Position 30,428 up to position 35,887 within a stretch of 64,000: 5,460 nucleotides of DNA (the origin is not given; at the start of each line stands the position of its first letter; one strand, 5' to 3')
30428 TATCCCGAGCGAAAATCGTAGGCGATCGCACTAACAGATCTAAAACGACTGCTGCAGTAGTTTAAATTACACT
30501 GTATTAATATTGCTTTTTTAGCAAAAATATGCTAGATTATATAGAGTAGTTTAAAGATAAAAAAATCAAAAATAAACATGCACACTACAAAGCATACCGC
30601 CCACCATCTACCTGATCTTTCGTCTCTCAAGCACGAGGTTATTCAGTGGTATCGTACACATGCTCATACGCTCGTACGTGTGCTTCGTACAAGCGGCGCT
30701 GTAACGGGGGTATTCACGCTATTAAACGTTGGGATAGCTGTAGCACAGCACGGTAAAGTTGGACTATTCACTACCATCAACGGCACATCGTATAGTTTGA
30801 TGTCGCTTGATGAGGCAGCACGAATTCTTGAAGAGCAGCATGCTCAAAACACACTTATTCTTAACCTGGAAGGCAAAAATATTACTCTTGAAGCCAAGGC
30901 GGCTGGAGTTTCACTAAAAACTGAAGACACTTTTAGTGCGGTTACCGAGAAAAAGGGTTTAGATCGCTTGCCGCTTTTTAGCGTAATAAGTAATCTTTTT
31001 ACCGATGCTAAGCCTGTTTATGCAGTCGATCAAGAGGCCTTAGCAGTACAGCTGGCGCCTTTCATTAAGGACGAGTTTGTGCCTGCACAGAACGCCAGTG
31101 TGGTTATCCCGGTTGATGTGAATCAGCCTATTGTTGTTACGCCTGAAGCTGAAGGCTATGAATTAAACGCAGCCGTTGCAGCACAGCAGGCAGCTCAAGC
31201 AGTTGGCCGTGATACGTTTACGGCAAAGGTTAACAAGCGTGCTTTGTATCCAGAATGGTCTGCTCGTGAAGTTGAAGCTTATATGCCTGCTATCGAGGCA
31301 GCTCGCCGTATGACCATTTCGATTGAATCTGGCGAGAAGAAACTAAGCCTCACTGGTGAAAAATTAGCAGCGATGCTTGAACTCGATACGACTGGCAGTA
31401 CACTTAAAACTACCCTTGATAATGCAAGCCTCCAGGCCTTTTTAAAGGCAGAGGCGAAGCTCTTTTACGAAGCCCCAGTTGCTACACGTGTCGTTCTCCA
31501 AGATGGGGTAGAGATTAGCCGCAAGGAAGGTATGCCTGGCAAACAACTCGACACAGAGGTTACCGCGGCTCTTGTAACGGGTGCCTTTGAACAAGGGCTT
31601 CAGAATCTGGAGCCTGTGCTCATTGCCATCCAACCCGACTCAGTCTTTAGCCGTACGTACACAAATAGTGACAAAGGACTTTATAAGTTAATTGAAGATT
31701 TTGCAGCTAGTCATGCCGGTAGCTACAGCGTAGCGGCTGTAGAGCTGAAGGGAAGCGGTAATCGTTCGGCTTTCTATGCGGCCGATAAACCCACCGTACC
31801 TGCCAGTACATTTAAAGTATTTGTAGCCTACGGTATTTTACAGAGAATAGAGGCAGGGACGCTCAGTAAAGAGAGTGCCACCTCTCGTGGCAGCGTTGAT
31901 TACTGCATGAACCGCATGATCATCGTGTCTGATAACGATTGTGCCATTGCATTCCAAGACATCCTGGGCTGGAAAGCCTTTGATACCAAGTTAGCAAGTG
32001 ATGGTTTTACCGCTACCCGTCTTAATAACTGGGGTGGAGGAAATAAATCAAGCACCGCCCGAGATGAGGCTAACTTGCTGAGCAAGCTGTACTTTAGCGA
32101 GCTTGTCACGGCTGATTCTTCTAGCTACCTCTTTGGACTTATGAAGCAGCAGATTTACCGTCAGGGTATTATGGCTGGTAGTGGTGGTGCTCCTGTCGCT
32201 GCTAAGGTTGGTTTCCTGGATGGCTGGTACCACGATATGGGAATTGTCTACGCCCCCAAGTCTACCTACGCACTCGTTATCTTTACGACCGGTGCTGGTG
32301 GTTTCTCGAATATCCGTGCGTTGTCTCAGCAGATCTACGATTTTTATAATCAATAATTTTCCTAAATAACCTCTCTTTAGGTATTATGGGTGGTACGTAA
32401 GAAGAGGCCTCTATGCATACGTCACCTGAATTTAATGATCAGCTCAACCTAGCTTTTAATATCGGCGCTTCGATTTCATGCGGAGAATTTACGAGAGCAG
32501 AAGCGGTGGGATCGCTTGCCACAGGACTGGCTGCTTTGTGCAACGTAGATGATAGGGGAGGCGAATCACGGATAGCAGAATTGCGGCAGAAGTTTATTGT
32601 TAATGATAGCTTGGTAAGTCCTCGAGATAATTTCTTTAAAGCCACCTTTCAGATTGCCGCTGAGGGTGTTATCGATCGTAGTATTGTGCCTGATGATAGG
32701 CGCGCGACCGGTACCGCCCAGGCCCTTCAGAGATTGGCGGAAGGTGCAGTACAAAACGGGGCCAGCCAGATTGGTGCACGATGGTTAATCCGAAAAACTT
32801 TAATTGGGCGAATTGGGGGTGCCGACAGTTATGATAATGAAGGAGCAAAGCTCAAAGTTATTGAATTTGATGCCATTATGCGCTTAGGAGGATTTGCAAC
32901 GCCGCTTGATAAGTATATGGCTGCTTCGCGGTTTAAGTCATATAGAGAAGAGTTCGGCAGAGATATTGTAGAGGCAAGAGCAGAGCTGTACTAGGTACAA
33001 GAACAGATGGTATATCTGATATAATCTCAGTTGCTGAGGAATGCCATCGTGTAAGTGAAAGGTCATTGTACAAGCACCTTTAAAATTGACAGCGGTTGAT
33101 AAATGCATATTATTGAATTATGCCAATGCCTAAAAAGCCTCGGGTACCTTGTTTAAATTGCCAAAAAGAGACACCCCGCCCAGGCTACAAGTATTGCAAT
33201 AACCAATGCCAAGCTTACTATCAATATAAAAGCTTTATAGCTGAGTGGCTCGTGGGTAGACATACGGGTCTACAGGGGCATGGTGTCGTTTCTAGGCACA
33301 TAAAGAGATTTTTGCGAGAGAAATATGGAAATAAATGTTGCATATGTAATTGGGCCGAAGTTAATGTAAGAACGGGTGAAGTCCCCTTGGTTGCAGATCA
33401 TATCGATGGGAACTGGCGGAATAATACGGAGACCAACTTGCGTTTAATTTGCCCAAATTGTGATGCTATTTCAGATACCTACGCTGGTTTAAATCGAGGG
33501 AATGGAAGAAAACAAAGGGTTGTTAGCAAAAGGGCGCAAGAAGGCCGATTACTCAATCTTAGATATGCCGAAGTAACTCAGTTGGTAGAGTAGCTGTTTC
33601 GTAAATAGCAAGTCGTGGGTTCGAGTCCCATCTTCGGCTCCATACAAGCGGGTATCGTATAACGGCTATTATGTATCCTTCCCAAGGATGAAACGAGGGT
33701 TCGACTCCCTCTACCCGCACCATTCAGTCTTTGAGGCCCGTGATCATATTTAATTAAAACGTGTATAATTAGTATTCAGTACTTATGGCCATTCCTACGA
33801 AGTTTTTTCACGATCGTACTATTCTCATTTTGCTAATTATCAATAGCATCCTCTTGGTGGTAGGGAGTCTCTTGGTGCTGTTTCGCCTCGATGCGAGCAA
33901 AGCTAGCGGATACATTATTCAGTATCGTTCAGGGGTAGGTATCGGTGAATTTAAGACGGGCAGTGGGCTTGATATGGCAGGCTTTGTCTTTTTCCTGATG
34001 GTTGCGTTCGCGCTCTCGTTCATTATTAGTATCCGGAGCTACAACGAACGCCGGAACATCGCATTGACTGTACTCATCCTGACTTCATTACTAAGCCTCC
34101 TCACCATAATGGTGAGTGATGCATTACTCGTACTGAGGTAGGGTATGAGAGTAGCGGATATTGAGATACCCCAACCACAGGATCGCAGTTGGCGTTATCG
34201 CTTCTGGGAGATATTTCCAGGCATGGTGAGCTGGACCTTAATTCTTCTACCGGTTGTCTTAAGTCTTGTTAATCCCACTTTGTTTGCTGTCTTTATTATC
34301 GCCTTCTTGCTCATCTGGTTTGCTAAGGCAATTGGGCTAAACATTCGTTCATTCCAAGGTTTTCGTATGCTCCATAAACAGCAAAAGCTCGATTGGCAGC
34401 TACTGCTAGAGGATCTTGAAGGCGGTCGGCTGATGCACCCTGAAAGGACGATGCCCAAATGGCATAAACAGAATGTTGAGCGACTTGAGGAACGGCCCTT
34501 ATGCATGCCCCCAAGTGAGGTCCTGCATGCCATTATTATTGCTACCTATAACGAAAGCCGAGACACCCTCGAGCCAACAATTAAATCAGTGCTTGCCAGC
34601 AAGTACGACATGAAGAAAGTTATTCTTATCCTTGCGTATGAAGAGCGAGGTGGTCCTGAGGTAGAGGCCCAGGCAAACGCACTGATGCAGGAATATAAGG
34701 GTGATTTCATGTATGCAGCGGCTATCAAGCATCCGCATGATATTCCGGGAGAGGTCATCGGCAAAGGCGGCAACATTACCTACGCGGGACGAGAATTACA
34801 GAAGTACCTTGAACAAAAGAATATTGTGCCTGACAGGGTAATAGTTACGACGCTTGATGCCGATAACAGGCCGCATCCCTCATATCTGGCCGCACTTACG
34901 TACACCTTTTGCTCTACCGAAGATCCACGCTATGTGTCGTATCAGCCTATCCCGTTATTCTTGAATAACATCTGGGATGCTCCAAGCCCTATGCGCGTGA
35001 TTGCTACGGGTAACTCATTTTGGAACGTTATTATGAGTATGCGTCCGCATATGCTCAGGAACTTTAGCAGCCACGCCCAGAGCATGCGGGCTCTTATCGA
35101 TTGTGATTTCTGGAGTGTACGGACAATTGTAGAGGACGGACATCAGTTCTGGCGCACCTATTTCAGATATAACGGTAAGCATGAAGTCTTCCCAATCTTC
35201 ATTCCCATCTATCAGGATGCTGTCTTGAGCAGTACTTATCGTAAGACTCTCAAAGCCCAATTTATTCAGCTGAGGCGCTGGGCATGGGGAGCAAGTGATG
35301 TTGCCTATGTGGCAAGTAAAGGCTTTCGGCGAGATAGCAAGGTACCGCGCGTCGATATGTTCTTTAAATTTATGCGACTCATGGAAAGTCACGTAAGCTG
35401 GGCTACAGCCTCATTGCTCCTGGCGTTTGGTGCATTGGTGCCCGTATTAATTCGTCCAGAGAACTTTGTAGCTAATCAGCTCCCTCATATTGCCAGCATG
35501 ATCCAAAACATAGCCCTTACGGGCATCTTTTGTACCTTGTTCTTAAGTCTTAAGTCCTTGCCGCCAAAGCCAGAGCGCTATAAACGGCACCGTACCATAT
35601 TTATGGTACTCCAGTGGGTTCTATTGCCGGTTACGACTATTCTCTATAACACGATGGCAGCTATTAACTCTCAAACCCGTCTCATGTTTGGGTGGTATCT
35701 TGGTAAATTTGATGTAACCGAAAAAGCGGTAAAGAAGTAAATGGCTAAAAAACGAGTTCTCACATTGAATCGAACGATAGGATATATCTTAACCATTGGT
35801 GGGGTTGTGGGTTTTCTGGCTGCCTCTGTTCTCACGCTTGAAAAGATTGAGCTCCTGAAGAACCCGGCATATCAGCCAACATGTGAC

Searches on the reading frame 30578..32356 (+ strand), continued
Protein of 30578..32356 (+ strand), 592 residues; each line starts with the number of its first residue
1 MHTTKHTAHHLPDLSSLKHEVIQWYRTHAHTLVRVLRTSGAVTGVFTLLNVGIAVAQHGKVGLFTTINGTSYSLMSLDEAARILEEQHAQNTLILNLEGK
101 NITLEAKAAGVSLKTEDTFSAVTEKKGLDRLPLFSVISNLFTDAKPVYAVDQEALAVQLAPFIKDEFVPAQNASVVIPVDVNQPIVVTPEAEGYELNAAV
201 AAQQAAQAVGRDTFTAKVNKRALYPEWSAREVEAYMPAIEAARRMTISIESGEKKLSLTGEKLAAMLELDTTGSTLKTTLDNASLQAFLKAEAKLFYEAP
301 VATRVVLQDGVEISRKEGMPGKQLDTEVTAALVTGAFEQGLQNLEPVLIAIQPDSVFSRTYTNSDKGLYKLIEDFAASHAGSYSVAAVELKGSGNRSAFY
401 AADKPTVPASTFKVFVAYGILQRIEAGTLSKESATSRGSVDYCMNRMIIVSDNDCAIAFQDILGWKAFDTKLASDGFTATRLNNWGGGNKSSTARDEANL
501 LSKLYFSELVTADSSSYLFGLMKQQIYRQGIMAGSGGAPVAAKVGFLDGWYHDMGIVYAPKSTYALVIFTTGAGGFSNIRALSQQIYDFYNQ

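Call 81: find_encoding_contigs(protein=P0015, flank=6000, max_places=1)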
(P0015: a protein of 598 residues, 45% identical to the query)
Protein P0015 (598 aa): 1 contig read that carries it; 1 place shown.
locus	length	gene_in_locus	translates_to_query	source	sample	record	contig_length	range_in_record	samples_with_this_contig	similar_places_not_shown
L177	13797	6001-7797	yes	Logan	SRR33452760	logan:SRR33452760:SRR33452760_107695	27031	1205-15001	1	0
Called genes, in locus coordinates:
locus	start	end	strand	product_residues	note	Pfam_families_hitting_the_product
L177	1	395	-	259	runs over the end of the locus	-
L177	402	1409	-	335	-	PF18144:SMODS (weak)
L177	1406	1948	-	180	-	-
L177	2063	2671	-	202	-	PF01726:LexA_DNA_bind, PF00717:Peptidase_S24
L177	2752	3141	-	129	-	-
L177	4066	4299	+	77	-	-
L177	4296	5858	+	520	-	PF00239:Resolvase, PF07508:Recombinase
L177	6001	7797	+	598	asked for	PF12229:PG_binding_4 (faint), PF13354:Beta-lactamase2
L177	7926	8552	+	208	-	-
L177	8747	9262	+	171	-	-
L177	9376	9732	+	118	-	-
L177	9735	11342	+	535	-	-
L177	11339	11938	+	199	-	PF07884:VKOR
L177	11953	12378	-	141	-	PF22811:Zn_ribbon_NrdR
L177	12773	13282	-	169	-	-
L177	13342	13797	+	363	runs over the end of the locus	PF01702:TGT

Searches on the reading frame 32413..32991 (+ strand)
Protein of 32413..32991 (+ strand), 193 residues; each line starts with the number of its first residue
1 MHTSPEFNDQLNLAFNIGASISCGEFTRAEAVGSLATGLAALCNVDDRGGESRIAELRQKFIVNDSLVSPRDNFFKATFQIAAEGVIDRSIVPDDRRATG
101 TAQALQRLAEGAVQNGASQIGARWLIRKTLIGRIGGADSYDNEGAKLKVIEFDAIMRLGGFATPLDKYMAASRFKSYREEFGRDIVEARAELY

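Call 4: search_protein_families(library=pfam, proteins=[window:32413-32991:+], max_evalue=1)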
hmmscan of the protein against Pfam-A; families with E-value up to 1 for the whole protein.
window:32413-32991:+ (193 aa): 0 families

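Call 8: search_protein_families(library=ncbifam, proteins=[window:32413-32991:+], max_evalue=1)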
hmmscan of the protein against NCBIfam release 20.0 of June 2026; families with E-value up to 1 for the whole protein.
window:32413-32991:+ (193 aa): 0 families

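Call 9: search_protein_families(library=phrogs, proteins=[window:32413-32991:+], max_evalue=1)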
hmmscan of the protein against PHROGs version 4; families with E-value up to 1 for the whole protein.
window:32413-32991:+ (193 aa): 1 family
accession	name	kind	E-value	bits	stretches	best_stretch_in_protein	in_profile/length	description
phrog_30097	-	unknown function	0.29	12.2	1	107-162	63-116/138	-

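Call 10: search_protein_families(library=padloc, proteins=[window:32413-32991:+], max_evalue=1)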
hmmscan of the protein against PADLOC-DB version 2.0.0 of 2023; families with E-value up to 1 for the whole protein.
window:32413-32991:+ (193 aa): 0 families

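Call 11: find_homologous_proteins(query=window:32413-32991:+, max_evalue=0.001)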
Query window:32413-32991:+ (193 aa): 1 proteins with E <= 0.001 among 457 candidates.
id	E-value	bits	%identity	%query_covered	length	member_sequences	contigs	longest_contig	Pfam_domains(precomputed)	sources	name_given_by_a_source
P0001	3.5e-120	416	100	100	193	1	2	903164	-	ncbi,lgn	-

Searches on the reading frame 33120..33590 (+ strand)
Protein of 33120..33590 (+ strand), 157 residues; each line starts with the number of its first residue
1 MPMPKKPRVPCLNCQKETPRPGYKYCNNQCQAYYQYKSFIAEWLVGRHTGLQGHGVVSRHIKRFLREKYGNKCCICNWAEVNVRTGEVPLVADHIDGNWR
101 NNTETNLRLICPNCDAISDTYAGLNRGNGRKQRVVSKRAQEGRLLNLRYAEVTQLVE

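Call 4: search_protein_families(library=pfam, proteins=[window:33120-33590:+], max_evalue=1)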
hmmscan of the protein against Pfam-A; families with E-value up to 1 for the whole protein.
window:33120-33590:+ (157 aa): 1 family
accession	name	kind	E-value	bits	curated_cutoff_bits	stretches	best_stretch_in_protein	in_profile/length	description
PF13392.12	HNH_3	-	0.0018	18.3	24.8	1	85-110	12-39/46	HNH endonuclease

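Call 8: search_protein_families(library=ncbifam, proteins=[window:33120-33590:+], max_evalue=1)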
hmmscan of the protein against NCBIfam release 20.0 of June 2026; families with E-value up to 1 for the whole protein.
window:33120-33590:+ (157 aa): 2 families
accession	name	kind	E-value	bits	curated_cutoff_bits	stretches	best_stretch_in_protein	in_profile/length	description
NF041791.1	anti-phage_ZorE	equivalog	0.00028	19.8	600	1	63-156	198-288/358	type II Zorya anti-phage system protein ZorE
NF040563.1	guided_IscB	equivalog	0.0026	16.9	175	1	60-118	182-235/314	RNA-guided endonuclease IscB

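Call 9: search_protein_families(library=phrogs, proteins=[window:33120-33590:+], max_evalue=1)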
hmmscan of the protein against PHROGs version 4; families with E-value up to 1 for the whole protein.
window:33120-33590:+ (157 aa): 15 families
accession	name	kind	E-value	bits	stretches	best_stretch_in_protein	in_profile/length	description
phrog_14736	-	DNA, RNA and nucleotide metabolism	1e-15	58.9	1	56-142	21-102/202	HNH endonuclease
phrog_10822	-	DNA, RNA and nucleotide metabolism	2.6e-15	57.8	1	61-135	90-164/245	HNH endonuclease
phrog_1271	-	DNA, RNA and nucleotide metabolism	1.2e-14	55.5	1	6-124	210-321/361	HNH endonuclease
phrog_144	-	DNA, RNA and nucleotide metabolism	1.3e-05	26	1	1-135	17-147/175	HNH endonuclease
phrog_1571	-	DNA, RNA and nucleotide metabolism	0.0016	19.4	1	87-149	63-122/128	HNH endonuclease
phrog_4578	-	DNA, RNA and nucleotide metabolism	0.0047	17.8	1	75-111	16-51/130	HNH endonuclease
phrog_8048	-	DNA, RNA and nucleotide metabolism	0.0054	17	1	58-116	164-223/273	HNH endonuclease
phrog_959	-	DNA, RNA and nucleotide metabolism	0.0056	17.4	1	92-137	79-124/138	HNH endonuclease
phrog_7785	-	DNA, RNA and nucleotide metabolism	0.0095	16.9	1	13-141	8-136/147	HNH endonuclease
phrog_9443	-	DNA, RNA and nucleotide metabolism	0.077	13.8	1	52-116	79-140/170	HNH endonuclease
phrog_333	-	DNA, RNA and nucleotide metabolism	0.092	13.9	1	61-115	24-75/138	HNH endonuclease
phrog_99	-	DNA, RNA and nucleotide metabolism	0.1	13.2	1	85-110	169-196/383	HNH endonuclease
phrog_15471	-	DNA, RNA and nucleotide metabolism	0.17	12.7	0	11-40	105-137/183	HNH endonuclease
phrog_23051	-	unknown function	0.2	12.6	0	10-46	31-66/246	-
phrog_26493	-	unknown function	0.2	12.6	0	106-126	19-41/67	-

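Call 10: search_protein_families(library=padloc, proteins=[window:33120-33590:+], max_evalue=1)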
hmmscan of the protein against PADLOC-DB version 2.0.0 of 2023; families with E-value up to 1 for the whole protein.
window:33120-33590:+ (157 aa): 8 families
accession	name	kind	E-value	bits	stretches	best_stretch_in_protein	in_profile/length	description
PDLC03673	HEase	-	1.3e-09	36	1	66-131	86-146/227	homing endonuclease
PDLC00642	ZorE2|ZorE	-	2.9e-06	24.9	1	65-140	208-279/283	HNH endonuclease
PDLC00645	ZorE2|ZorE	-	6e-05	20.2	1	63-155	202-291/375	HNH endonuclease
PDLC00644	ZorE2|ZorE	-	8.6e-05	20.3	1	61-135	182-255/267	HNH endonuclease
PDLC00643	ZorE2|ZorE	-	0.00016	19.1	1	60-118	205-261/282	HNH endonuclease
PDLC02444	BrxA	-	0.0056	14.1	1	33-84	106-155/251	BrxA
PDLC00321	PtuB1|PtuB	-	0.0097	13.7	1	61-118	30-85/223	Unknown function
PDLC03687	HEase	-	0.0099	13.8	1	89-120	71-101/178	homing endonuclease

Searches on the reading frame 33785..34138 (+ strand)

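Call 8: search_protein_families(library=ncbifam, proteins=[window:33785-34138:+], max_evalue=1)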
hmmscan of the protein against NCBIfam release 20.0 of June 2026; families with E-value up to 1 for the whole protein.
window:33785-34138:+ (118 aa): 1 family
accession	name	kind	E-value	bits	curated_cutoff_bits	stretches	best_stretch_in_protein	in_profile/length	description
NF002763.0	PRK02833.1-1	equivalog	0.49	10.1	138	0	8-33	104-129/143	phosphate-starvation-inducible protein PsiE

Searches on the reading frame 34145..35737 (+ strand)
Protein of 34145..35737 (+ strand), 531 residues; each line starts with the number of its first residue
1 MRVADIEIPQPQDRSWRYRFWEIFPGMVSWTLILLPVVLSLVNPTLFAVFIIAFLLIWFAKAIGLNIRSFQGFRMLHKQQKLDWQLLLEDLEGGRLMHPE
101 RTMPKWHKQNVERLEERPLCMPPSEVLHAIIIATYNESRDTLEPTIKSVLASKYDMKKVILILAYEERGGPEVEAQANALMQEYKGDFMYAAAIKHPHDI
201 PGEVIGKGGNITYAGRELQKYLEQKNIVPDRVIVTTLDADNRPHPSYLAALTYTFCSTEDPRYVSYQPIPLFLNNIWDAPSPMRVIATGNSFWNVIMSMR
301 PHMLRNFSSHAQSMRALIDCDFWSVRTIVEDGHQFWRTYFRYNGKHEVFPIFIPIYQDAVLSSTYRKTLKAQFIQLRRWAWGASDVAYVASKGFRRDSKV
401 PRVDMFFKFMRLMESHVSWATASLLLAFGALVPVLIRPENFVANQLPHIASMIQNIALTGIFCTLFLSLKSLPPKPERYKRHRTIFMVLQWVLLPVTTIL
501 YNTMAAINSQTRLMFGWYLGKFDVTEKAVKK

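Call 8: search_protein_families(library=ncbifam, proteins=[window:34145-35737:+], max_evalue=1)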
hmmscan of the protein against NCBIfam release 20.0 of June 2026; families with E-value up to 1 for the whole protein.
window:34145-35737:+ (531 aa): 3 families
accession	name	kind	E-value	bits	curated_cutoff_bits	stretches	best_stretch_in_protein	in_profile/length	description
TIGR03937.1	PgaC_IcaA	equivalog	0.00017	20.7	422.3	2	128-162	47-80/407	poly-beta-1,6-N-acetyl-D-glucosamine synthase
NF053846.1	glyco_with_XrtP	equivalog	0.013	14.2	520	1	201-252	105-155/440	XrtP-associated glycosyltransferase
TIGR03111.1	glyc2_xrt_Gpos1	hypoth_equivalog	0.019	13.7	363.95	1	129-165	52-87/439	TIGR03111 family XrtG-associated glycosyltransferase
